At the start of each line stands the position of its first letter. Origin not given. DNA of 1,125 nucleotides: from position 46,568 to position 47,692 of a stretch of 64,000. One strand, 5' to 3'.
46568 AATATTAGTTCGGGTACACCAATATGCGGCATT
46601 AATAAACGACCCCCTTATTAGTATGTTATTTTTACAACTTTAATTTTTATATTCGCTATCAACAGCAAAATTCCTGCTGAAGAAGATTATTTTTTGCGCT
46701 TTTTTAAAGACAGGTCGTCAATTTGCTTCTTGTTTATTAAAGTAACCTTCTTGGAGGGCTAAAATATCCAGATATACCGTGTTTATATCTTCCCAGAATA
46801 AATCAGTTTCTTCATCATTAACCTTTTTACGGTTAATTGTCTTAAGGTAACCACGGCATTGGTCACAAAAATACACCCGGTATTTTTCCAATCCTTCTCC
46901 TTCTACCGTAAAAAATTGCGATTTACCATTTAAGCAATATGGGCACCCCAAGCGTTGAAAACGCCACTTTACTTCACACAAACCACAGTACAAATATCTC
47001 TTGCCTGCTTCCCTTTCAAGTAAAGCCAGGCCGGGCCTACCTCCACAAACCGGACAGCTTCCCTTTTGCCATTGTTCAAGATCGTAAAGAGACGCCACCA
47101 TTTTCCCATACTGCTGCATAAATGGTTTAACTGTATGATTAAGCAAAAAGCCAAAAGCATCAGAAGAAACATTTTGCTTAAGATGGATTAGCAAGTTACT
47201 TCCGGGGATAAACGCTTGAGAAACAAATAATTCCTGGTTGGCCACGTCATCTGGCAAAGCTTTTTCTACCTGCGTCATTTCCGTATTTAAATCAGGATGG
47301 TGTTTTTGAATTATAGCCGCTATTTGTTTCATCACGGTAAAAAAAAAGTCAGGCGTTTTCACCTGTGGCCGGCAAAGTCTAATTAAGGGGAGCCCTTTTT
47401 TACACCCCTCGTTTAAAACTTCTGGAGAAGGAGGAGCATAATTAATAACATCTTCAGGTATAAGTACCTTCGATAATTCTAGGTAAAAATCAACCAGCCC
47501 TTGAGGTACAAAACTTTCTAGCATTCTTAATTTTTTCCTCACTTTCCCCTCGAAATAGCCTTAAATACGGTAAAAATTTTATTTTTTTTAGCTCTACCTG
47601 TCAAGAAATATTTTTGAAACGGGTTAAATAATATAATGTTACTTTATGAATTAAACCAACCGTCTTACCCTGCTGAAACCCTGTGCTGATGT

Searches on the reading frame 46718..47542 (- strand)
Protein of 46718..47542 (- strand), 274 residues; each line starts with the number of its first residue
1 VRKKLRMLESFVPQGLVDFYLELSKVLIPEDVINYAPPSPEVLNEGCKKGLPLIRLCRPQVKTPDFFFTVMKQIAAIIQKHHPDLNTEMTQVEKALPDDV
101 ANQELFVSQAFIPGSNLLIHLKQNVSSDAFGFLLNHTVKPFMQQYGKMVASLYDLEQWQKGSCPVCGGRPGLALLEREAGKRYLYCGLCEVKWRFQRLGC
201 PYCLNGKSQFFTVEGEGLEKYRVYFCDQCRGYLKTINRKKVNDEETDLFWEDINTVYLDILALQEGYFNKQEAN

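Call 56: search_protein_families(library=ncbifam, proteins=[window:46718-47542:-], max_evalue=0.00001)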
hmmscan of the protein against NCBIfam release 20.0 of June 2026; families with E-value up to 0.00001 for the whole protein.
window:46718-47542:- (274 aa): 2 families
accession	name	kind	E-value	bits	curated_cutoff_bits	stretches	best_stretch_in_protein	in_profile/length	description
TIGR01562.1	FdhE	equivalog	1.4e-16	60.9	187.65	1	159-268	183-295/305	formate dehydrogenase accessory protein FdhE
NF002925.0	PRK03564.1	equivalog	2.7e-15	56.8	426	1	74-267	107-294/309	formate dehydrogenase accessory protein FdhE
